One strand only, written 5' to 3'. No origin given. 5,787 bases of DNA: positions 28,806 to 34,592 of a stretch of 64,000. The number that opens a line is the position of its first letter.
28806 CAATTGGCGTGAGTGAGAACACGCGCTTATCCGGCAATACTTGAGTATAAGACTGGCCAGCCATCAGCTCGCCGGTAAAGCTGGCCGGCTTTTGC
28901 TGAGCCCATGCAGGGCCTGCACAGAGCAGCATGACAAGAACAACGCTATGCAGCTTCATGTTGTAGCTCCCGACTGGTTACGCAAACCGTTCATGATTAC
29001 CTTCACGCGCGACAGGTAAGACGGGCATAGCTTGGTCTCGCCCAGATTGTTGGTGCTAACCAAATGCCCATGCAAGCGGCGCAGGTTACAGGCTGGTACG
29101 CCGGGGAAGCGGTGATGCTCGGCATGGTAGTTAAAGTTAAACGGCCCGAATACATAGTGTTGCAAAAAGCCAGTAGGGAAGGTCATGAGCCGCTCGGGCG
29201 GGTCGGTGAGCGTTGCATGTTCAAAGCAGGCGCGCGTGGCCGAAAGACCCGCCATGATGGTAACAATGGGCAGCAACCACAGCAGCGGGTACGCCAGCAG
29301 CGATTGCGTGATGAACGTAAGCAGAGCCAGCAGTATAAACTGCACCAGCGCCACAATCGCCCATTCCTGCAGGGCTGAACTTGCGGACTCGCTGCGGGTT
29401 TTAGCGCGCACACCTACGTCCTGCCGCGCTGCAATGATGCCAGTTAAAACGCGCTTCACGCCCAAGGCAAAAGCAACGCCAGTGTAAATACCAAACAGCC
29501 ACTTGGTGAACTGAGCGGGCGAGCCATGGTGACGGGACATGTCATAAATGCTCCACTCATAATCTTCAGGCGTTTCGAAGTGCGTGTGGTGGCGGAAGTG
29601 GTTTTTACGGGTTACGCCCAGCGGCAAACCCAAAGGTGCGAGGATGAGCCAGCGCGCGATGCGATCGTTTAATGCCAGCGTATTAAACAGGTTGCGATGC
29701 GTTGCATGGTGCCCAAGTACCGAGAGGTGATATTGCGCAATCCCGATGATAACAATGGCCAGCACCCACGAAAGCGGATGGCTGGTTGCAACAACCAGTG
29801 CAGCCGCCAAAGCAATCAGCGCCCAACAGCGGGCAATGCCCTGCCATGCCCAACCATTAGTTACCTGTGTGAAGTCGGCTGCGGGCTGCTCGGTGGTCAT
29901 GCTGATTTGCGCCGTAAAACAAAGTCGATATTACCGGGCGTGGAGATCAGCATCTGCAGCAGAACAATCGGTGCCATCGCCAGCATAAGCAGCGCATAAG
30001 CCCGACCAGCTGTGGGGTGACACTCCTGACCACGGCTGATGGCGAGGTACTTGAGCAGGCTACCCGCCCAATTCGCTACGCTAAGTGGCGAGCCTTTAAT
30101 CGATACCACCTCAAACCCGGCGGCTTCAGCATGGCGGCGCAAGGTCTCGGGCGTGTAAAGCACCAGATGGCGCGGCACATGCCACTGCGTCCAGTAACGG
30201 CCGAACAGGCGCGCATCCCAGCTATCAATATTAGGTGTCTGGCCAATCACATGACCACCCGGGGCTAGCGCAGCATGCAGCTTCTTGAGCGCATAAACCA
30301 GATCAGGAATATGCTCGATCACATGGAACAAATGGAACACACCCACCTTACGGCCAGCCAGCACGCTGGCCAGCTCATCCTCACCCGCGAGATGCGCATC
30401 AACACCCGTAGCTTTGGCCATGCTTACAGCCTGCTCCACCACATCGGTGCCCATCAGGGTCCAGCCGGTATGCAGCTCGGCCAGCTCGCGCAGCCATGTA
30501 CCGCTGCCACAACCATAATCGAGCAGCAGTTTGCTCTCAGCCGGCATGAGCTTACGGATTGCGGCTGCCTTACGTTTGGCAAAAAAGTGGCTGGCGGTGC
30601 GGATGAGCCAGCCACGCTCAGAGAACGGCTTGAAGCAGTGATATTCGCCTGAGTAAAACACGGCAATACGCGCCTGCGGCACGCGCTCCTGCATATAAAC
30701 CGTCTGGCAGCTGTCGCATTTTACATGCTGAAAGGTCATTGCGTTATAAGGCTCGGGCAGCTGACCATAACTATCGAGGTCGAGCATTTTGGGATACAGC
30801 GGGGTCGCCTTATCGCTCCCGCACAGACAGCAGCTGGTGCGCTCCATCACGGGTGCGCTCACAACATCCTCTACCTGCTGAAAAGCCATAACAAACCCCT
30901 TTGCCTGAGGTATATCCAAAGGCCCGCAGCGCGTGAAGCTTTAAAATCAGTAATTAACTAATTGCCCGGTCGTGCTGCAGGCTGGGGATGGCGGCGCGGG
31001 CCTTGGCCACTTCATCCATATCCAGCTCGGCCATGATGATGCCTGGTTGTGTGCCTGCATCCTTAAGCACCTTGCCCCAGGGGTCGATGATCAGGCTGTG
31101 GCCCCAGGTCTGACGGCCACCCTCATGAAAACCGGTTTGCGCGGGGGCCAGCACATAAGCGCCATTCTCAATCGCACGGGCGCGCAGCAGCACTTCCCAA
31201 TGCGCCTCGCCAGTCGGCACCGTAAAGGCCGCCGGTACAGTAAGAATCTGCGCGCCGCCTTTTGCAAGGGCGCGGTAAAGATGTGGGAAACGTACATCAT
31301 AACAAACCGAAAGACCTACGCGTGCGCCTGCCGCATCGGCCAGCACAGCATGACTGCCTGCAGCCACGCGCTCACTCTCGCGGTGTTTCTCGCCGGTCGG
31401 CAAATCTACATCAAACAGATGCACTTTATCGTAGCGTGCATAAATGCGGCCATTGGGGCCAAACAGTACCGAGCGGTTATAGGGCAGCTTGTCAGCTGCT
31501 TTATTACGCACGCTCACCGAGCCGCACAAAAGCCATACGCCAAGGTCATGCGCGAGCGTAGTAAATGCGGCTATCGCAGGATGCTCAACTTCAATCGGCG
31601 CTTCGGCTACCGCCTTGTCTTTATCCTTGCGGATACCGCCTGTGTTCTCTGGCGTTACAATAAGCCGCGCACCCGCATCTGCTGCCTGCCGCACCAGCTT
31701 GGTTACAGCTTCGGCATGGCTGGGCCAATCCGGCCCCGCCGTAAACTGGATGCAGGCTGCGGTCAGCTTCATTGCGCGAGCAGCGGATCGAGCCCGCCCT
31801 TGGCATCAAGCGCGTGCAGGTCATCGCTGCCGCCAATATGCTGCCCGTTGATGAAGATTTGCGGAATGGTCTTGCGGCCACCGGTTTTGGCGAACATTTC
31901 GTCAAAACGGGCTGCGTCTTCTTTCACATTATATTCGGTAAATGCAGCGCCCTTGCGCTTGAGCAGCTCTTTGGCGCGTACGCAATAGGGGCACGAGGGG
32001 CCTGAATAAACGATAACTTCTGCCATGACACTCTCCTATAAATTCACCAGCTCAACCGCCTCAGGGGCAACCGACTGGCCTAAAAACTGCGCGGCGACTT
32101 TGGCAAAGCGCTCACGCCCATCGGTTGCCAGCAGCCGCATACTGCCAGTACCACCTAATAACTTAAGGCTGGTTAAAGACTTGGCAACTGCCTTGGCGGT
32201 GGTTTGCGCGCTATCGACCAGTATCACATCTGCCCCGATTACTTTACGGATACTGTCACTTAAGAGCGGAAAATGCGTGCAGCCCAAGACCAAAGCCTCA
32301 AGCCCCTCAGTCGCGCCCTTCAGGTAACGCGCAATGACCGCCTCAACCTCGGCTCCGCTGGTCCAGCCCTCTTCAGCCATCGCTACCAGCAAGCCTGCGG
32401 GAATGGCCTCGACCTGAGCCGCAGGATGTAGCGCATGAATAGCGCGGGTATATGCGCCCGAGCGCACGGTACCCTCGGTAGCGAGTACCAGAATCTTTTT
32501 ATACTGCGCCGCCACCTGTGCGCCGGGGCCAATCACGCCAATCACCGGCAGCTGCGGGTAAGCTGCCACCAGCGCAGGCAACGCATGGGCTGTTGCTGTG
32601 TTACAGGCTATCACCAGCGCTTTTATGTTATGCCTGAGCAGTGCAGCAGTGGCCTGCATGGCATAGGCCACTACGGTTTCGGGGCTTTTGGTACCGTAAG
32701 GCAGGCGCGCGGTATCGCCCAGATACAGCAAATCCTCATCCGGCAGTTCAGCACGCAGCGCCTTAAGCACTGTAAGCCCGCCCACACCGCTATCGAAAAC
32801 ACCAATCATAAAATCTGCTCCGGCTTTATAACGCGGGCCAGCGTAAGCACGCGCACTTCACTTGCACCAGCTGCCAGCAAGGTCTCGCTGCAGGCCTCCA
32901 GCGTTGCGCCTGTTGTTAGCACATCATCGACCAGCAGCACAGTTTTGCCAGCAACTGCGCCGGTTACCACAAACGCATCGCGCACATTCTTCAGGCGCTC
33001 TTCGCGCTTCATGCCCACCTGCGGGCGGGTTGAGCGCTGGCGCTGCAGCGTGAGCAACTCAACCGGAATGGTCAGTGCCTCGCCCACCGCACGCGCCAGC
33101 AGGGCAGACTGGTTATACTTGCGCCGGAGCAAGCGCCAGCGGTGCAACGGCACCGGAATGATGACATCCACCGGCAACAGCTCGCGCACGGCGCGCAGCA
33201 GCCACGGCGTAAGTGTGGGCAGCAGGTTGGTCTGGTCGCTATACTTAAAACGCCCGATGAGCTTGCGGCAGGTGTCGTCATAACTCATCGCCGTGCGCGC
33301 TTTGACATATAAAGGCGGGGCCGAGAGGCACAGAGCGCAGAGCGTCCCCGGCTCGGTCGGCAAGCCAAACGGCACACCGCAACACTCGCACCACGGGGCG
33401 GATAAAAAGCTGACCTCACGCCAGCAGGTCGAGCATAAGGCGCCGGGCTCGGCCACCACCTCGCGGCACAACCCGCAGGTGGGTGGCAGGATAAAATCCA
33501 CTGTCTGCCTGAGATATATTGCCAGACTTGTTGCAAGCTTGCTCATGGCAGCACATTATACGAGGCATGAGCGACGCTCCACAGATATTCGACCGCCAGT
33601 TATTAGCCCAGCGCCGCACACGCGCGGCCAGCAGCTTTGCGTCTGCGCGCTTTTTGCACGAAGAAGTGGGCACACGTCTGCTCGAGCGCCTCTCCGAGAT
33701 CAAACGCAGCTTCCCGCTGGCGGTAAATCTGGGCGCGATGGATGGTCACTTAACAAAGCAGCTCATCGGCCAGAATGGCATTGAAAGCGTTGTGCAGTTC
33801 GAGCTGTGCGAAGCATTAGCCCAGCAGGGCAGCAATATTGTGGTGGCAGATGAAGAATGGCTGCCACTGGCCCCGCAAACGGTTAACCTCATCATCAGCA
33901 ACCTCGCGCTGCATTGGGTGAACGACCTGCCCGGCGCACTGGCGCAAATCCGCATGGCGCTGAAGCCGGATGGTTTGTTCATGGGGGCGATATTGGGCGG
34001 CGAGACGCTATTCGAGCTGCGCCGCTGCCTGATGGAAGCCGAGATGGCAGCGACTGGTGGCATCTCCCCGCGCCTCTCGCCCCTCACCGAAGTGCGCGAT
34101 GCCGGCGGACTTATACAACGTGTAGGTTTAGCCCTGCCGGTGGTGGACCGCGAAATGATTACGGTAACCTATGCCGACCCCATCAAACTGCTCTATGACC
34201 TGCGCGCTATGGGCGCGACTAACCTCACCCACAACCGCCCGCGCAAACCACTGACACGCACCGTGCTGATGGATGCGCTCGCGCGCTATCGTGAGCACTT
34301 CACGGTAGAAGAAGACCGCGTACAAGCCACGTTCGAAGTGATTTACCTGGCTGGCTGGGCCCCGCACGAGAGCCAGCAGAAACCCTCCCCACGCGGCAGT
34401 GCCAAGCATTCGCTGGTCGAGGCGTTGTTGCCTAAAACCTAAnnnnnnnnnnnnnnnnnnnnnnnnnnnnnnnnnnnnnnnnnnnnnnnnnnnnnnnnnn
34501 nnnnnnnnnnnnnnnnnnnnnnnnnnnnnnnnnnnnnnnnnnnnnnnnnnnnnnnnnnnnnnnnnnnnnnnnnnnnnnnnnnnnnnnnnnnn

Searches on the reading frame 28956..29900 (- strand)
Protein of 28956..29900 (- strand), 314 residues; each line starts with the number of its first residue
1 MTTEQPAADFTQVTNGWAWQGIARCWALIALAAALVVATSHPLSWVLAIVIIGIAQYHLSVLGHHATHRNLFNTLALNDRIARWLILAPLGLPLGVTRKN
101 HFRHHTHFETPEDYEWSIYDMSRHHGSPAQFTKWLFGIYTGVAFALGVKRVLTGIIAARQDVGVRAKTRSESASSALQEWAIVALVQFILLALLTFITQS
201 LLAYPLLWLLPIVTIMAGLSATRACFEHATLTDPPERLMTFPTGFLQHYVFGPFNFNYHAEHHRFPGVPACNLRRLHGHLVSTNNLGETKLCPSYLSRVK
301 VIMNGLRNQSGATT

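Call 19: search_protein_families(library=pfam, proteins=[window:28956-29900:-], max_evalue=0.01)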
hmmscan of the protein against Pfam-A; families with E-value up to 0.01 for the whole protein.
window:28956-29900:- (314 aa): 1 family
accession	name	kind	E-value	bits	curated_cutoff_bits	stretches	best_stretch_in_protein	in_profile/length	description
PF00487.30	FA_desaturase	-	3.3e-31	109.4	29.7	1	42-279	3-237/253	Fatty acid desaturase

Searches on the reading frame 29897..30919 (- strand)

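Call 19: search_protein_families(library=pfam, proteins=[window:29897-30919:-], max_evalue=0.01)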
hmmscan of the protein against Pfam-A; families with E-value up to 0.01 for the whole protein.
window:29897-30919:- (340 aa): 5 families
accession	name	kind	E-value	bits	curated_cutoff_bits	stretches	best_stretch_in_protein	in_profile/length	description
PF13489.12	Methyltransf_23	-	1.2e-26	93.8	27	1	116-273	8-163/164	Methyltransferase domain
PF08242.18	Methyltransf_12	-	2e-11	44.9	30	1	133-224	1-98/98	Methyltransferase domain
PF08241.18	Methyltransf_11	-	5.7e-10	40.1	21.2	1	133-225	1-94/95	Methyltransferase domain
PF13649.12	Methyltransf_25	-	3.5e-09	37.7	27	1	133-222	2-97/97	Methyltransferase domain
PF13847.12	Methyltransf_31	-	1.3e-07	31.8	27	1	132-231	7-114/145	Methyltransferase domain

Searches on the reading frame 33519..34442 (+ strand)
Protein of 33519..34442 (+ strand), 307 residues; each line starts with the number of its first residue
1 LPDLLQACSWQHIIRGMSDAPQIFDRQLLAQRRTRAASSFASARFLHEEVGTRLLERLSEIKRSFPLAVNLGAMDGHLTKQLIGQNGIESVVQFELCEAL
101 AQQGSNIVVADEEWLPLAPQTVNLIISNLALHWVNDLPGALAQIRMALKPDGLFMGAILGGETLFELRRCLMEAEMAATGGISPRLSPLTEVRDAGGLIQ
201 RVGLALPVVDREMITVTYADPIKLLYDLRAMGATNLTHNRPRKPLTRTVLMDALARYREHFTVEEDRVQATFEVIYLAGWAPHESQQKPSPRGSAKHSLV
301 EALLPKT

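Call 19: search_protein_families(library=pfam, proteins=[window:33519-34442:+], max_evalue=0.01)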
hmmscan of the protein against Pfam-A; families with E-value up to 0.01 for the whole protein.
window:33519-34442:+ (307 aa): 5 families
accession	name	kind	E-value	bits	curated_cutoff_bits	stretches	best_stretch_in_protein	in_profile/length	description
PF08241.18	Methyltransf_11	-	3.4e-09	37.7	21.2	1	71-155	3-94/95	Methyltransferase domain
PF13489.12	Methyltransf_23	-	2.6e-07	31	27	1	53-159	11-119/164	Methyltransferase domain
PF13649.12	Methyltransf_25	-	0.00014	22.9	27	1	98-152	31-97/97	Methyltransferase domain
PF08242.18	Methyltransf_12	-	0.00022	22.3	30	1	112-154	56-98/98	Methyltransferase domain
PF13847.12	Methyltransf_31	-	0.0051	17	27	1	109-155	60-108/145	Methyltransferase domain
